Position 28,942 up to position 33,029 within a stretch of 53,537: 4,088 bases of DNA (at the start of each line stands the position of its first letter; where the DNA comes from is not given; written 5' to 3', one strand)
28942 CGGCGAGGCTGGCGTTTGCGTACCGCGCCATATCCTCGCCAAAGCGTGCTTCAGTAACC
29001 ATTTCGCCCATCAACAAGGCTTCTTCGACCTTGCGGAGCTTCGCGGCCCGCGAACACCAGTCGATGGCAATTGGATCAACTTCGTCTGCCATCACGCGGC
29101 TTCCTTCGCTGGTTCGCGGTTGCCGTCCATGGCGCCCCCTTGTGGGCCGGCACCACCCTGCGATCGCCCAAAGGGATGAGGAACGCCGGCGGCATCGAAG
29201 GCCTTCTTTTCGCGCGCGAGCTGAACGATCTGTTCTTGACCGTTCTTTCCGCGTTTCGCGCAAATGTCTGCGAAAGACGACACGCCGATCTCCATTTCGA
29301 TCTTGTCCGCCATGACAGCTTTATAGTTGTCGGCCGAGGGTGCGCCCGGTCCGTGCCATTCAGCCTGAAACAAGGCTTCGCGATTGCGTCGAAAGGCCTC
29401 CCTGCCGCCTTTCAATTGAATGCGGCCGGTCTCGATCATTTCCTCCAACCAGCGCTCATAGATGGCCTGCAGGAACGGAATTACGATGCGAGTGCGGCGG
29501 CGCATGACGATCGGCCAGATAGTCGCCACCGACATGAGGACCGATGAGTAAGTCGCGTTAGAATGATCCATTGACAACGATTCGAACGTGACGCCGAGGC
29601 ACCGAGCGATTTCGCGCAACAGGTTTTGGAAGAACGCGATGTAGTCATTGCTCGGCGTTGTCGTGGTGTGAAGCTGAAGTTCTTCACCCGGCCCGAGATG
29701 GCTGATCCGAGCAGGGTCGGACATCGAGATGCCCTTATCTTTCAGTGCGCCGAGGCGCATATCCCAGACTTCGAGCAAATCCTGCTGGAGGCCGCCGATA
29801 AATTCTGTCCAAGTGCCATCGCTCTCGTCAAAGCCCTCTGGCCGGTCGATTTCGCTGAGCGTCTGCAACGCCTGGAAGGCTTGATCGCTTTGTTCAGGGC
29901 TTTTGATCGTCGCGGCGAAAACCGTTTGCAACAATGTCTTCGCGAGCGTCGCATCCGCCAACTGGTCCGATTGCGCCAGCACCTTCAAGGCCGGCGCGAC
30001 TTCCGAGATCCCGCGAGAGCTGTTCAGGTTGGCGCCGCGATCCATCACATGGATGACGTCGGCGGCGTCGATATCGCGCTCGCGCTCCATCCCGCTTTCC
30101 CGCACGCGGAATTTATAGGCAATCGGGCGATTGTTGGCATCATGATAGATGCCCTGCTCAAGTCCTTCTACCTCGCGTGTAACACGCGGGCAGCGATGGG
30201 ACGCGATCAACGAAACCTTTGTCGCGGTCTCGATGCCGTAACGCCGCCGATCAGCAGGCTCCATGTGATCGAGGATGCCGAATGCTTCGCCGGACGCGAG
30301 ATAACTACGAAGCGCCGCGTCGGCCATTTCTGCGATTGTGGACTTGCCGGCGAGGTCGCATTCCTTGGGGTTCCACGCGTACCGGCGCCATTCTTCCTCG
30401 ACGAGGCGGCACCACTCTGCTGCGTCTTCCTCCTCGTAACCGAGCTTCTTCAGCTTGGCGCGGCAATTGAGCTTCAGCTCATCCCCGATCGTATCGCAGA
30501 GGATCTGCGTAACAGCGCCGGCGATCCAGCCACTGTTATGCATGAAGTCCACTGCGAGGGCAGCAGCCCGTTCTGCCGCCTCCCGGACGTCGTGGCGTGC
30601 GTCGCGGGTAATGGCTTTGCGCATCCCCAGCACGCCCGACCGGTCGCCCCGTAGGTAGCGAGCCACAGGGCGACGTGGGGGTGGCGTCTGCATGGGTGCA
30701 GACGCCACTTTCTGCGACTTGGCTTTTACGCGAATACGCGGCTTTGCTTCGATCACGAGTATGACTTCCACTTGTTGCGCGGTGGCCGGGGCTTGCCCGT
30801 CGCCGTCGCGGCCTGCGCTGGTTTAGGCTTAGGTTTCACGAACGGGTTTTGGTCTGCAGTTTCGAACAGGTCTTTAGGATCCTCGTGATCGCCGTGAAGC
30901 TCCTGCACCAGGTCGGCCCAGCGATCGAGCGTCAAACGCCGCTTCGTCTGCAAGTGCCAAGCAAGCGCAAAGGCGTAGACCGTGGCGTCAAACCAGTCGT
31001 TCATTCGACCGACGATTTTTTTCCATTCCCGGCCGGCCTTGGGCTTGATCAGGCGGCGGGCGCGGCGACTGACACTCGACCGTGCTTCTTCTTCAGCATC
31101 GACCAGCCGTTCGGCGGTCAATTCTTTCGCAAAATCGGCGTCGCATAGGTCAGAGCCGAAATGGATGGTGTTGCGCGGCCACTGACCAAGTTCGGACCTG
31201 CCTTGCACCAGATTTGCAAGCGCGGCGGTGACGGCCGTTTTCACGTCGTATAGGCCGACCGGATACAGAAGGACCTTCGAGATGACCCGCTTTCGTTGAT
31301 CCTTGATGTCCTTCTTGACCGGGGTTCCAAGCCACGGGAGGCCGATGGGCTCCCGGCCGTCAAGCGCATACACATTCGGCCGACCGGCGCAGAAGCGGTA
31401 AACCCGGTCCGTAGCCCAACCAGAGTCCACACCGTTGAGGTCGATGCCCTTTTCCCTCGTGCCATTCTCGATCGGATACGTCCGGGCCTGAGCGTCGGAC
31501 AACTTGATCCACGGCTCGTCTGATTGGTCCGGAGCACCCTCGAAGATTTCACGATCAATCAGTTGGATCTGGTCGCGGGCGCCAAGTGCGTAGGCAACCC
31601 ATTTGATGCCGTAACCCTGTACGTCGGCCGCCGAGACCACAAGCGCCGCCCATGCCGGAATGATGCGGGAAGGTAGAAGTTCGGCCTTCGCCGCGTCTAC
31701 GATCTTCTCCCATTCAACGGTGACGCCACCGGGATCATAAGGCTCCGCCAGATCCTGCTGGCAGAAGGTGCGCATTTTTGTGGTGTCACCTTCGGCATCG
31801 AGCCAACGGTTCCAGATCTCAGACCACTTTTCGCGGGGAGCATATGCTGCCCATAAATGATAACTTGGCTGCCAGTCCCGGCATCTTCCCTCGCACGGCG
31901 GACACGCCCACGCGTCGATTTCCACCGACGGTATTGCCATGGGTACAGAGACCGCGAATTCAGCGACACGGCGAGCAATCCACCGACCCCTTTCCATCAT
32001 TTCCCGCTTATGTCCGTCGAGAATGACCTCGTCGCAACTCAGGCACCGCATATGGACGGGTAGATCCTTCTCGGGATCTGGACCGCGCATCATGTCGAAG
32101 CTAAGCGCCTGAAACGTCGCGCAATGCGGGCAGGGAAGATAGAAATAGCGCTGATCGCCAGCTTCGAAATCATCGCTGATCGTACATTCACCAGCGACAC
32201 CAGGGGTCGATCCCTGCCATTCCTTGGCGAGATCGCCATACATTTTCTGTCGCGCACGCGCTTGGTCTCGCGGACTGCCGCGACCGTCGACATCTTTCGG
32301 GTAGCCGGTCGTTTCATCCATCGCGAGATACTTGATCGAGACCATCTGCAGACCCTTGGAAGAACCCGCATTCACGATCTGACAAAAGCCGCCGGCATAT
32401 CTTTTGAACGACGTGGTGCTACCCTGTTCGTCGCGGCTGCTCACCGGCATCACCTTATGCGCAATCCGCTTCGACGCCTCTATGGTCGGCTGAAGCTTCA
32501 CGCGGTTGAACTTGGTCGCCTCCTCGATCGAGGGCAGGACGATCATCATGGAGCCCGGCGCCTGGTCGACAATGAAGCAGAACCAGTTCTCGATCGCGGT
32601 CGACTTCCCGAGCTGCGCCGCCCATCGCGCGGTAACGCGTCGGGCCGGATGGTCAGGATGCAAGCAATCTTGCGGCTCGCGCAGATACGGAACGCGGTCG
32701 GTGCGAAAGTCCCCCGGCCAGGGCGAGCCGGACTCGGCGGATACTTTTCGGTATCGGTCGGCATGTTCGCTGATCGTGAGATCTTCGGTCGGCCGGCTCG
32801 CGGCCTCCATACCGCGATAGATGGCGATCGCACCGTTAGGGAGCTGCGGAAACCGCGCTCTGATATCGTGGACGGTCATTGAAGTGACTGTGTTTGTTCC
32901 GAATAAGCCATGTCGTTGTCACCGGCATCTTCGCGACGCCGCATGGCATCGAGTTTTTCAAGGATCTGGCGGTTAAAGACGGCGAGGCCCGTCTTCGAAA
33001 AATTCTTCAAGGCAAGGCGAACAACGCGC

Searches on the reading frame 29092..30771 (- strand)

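Call 30: search_protein_families(library=pfam, proteins=[window:29092-30771:-], max_evalue=0.01)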
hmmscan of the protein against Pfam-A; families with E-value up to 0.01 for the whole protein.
window:29092-30771:- (559 aa): 1 family
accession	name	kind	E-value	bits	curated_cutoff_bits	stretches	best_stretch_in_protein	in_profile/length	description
PF05136.18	Phage_portal_2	-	7.5e-74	249.4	32.9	1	54-426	11-354/354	Phage portal protein, lambda family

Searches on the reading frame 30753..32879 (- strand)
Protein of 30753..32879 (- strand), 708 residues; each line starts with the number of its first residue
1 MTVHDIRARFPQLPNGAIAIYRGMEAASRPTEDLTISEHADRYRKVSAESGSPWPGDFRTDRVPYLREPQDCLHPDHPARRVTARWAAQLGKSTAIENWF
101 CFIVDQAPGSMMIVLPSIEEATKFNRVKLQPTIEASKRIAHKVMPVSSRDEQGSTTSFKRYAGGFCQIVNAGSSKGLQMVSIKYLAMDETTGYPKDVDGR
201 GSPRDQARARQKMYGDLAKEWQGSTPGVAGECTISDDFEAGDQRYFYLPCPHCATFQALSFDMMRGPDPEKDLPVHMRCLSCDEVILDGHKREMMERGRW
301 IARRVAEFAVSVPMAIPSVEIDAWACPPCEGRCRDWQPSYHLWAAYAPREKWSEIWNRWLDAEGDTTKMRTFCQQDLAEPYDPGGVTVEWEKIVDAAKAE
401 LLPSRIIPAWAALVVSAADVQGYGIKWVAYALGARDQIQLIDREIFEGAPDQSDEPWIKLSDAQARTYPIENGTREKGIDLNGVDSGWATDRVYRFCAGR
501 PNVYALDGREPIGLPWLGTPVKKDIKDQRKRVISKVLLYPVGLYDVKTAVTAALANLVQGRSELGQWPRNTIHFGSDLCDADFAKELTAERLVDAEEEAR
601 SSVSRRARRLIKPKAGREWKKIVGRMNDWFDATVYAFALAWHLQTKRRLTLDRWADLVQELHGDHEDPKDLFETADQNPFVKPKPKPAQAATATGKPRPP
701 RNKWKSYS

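Call 25: search_dna_similar(query=window:30753-32879:-, collection=plasmids, mode=protein, max_rows=40, max_evalue=1e-30)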
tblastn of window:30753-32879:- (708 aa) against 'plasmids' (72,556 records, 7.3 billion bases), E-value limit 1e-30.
Records with a match: 90; places in all: 91; records where one place covers at least 80% of the query: 24.
Best place of each record, by identity: 60-80% 2; <60% 88.
By first word of the organism name: Escherichia 56; Ralstonia 12; Paracoccus 5; Azospirillum 2; Agrobacterium 1; Mesorhizobium 1; Roseicitreum 1; Shinella 1; Roseomonas 1; Methylobacterium 1; and 9 more.
By predicted mobility (MOB-suite, as given by PLSDB): non-mobilizable 77; mobilizable 10; conjugative 3.
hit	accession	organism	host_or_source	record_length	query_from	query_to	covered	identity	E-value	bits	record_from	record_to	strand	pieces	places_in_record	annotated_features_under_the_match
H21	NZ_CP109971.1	Agrobacterium salinitolerans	-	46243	1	680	96%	76.8%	0e+0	1088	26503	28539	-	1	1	terminase gpA endonuclease subunit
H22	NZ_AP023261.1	Mesorhizobium sp. L-2-11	Lotus japonicus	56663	1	680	96%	73.5%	0e+0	1023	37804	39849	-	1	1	terminase gpA endonuclease subunit | hypothetical protein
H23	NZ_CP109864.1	Paracoccus aminovorans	bacteria,human fecal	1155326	15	647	89%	30.6%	2e-67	249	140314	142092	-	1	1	record has no annotation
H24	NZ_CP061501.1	Roseicitreum antarcticum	Intertidal sediment,Sandy intertidal ...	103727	15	647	89%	30.2%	6e-63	236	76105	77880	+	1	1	phage terminase large subunit family protein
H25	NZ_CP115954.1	Ralstonia solanacearum CFBP2957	Solanum lycopersicum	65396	15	640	88%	29.9%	1e-62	235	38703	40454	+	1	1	phage terminase large subunit family protein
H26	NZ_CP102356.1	Paracoccus sp. SMMA_5_TC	pure culture,Lotus pond, a sulfur-borax ...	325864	13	638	88%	29.3%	6e-54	208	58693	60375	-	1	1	phage terminase large subunit family protein | hypothetical protein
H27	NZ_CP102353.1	Paracoccus sp. SMMA_5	pure culture,Lotus pond, a sulfur-borax ...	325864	13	638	88%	29.3%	6e-54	208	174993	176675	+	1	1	phage terminase large subunit family protein | hypothetical protein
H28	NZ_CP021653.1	Ralstonia solanacearum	Solanum lycopersicum,Tomato with ...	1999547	15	640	88%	29.2%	4e-61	230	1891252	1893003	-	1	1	none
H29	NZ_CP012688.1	Ralstonia solanacearum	Solanum commersonii,whole organism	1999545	15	640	88%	29.2%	4e-61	230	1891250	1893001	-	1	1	none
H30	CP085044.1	Ralstonia solanacearum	sunflower,cell culture,stem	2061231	15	635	88%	29.4%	3e-62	234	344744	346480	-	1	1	phage terminase large subunit family protein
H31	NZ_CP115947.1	Ralstonia solanacearum MolK2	Musa sp.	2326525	15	640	88%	29.0%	3e-61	230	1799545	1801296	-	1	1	record has no annotation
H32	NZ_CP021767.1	Ralstonia solanacearum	Solanum lycopersicum,Tomato with ...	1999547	15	640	88%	28.9%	5e-57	218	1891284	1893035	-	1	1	none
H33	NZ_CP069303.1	Shinella sp. PSBB067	monoisolate,Minnesota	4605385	15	593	82%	30.8%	3e-65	242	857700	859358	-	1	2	none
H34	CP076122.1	Ralstonia solanacearum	Solanum muricatum,cell culture,stem,stem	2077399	15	593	82%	30.4%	1e-63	238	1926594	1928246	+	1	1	phage terminase large subunit family protein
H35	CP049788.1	Ralstonia solanacearum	whole organism,isolated from the ...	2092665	15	593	82%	30.4%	1e-62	234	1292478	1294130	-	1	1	phage terminase large subunit family protein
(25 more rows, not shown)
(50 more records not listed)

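Call 26: search_dna_similar(query=window:30753-32879:-, collection=phages, mode=protein, max_rows=30, max_evalue=1e-30)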
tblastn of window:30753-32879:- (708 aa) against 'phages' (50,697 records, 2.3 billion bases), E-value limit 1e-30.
Records with a match: 133; places in all: 133; records where one place covers at least 80% of the query: 99.
Best place of each record, by identity: <60% 133.
By first word of the organism name: Vibrio 17; Ralstonia 14; Rhodobacter 11; Wolbachia 11; Escherichia 11; Pseudomonas 9; Synechococcus 7; Roseobacter 7; Faecalibacterium 5; Bacteriophage 4; and 24 more.
By host as written in the record: Ralstonia solanacearum 13; Rhodobacter capsulatus YW1 11; - 11; Escherichia coli 7; Vibrio parahaemolyticus 5; Faecalibacterium prausnitzii 4; Pseudomonas aeruginosa PA14 3; Wolbachia endosymbiont wVitA of Nasonia vitripennis 3; and 57 more.
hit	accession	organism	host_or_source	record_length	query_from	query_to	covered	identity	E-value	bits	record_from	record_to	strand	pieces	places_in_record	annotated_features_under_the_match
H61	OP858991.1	Synechococcus phage Sc-Yong805-1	Synechococcus elongatus PCC 7942 = ...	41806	14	657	91%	34.4%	6e-99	340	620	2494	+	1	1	hypothetical protein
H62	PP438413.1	Nostoc phage Nsp-JY21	Nostoc sp.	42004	14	657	91%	34.4%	6e-99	340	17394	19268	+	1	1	tail assembly protein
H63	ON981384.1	Synechococcus phage MinM1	Synechococcus sp.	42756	16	663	92%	32.8%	1e-81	289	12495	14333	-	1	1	terminase large subunit family protein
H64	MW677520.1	Rhodobacter phage RcOceanus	Rhodobacter capsulatus YW1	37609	15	662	92%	31.2%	2e-65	241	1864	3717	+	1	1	5: terminase large subunit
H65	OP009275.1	Rhodobacter phage RcKvothe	Rhodobacter capsulatus YW1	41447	15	662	92%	31.2%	2e-65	241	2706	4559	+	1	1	terminase large subunit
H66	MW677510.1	Rhodobacter phage RcDormio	Rhodobacter capsulatus YW1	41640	15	662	92%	31.2%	2e-65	241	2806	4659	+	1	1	6: terminase large subunit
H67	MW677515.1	Rhodobacter phage RcHotPocket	Rhodobacter capsulatus YW1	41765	15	662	92%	31.2%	2e-65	241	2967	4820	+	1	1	7: terminase large subunit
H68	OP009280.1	Rhodobacter phage RcMeacham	Rhodobacter capsulatus YW1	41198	15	662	92%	31.2%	3e-65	241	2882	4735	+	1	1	terminase large subunit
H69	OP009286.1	Rhodobacter phage RcSwan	Rhodobacter capsulatus YW1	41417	15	662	92%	31.2%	3e-65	241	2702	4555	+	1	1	terminase large subunit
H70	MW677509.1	Rhodobacter phage RcBaka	Rhodobacter capsulatus YW1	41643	15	662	92%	31.2%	3e-65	241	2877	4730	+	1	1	7: terminase large subunit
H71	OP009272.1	Rhodobacter phage RcKai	Rhodobacter capsulatus YW1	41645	15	662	92%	31.2%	3e-65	241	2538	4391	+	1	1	terminase large subunit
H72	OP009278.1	Rhodobacter phage RcMamaDuck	Rhodobacter capsulatus YW1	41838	15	662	92%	31.2%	3e-65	241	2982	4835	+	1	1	terminase large subunit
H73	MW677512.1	Rhodobacter phage RcFrancesLouise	Rhodobacter capsulatus YW1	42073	15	662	92%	31.2%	3e-65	241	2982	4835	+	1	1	7: terminase large subunit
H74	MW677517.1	Rhodobacter phage RcKemmy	Rhodobacter capsulatus YW1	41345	15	662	92%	30.9%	1e-64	239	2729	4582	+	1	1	6: terminase large subunit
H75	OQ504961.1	Pseudomonas phage ZRG1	Stutzerimonas stutzeri NCTC10475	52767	19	643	88%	31.0%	2e-60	226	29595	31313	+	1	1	terminase large subunit family protein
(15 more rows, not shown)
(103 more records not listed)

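Call 30: search_protein_families(library=pfam, proteins=[window:30753-32879:-], max_evalue=0.01)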
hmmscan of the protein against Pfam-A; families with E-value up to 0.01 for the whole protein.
window:30753-32879:- (708 aa): 2 families
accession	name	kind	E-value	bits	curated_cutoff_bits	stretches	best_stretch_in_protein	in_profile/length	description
PF05876.18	GpA_ATPase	-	1.2e-62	212.2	25.6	1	54-300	3-247/247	Phage terminase large subunit gpA, ATPase domain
PF20454.4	GpA_nuclease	-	4.5e-48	164.4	22.5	1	338-646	2-290/294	Terminase large subunit gpA, endonuclease domain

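Call 46: find_related_loci(query=window:30753-32879:-, collection=viral_contigs, flank=10000)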
Query window:30753-32879:- (708 aa) in viral_contigs; peptide patterns used: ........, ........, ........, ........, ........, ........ (x = any residue, [..] = any of these).
90 stretches matched a pattern; 88 encode a relative of the query (tblastn E <= 1e-3); the best 80 are kept; 79 distinct loci.
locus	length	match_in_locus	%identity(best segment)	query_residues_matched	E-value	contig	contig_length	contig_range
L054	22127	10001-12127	89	1-708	0e+0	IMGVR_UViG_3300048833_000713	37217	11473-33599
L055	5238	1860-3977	88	1-708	0e+0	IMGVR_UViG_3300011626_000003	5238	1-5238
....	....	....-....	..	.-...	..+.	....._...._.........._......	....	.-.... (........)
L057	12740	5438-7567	81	1-707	0e+0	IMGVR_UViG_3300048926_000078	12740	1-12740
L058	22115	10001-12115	80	1-708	0e+0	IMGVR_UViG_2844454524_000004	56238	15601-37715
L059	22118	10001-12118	80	1-708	0e+0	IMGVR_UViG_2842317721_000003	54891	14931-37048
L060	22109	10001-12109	78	1-708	0e+0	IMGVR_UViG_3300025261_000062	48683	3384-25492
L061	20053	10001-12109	78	1-708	0e+0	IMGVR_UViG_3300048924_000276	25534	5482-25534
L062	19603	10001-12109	78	1-708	0e+0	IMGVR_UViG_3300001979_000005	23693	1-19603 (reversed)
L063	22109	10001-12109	78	1-708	0e+0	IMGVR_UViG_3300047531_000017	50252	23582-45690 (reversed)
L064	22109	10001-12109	77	1-708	0e+0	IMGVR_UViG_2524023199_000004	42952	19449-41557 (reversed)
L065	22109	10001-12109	78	1-708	0e+0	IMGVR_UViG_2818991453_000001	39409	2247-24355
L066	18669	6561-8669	78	1-708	0e+0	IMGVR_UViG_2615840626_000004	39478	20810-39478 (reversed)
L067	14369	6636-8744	78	1-708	0e+0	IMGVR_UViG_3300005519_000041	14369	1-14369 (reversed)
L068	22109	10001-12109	79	1-708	0e+0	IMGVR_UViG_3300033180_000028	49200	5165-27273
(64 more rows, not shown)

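Call 61: find_encoding_contigs(protein=window:30753-32879:-, flank=10000, max_places=10)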
Protein window:30753-32879:- (708 aa): 10 contigs read that carry it; 3 places shown.
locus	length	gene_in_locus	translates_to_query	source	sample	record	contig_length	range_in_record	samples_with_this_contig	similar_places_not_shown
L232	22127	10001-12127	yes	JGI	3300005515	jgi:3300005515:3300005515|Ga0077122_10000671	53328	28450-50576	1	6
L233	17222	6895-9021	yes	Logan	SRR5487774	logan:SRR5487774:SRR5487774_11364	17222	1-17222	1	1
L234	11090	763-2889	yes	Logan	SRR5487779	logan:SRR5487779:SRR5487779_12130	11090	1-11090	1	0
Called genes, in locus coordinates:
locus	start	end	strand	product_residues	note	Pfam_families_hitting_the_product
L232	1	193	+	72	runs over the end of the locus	PF13542:HTH_Tnp_ISL3 (weak), PF15943:YdaS_toxin, PF14549:P22_Cro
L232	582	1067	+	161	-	-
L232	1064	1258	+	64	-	-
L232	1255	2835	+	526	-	-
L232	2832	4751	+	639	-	PF00145:DNA_methylase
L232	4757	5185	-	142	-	PF15970:HicB-like_2, PF15919:HicB_lk_antitox (weak)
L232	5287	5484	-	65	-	-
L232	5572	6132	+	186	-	-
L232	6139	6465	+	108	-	-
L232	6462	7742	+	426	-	PF13730:HTH_36, PF13545:HTH_Crp_2 (weak)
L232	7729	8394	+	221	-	PF02357:NusG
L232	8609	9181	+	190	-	-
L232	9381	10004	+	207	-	-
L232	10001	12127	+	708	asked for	PF05876:GpA_ATPase, PF20454:GpA_nuclease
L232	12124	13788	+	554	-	PF05136:Phage_portal_2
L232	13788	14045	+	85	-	-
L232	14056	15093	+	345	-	PF00574:CLP_protease, PF01972:SDH_protease (weak)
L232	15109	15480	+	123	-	PF02924:HDPD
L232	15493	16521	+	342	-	PF03864:Phage_cap_E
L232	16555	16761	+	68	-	-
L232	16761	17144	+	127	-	-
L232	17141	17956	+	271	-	-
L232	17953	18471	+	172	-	-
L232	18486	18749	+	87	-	-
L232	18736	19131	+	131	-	PF04965:GPW_gp25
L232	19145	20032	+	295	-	PF26776:Baseplate_J_N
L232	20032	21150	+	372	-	PF09684:Tail_P2_I (weak)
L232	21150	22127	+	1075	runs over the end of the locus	PF16075:DUF4815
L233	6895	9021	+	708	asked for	PF05876:GpA_ATPase, PF20454:GpA_nuclease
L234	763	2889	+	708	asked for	PF05876:GpA_ATPase, PF20454:GpA_nuclease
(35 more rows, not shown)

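Call 80: search_protein_families(library=pfam, proteins=[L232:5572-6132:+], max_evalue=0.01)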
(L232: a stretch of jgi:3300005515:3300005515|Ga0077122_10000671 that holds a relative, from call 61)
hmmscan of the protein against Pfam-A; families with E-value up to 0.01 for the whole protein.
L232:5572-6132:+ (186 aa): 0 families
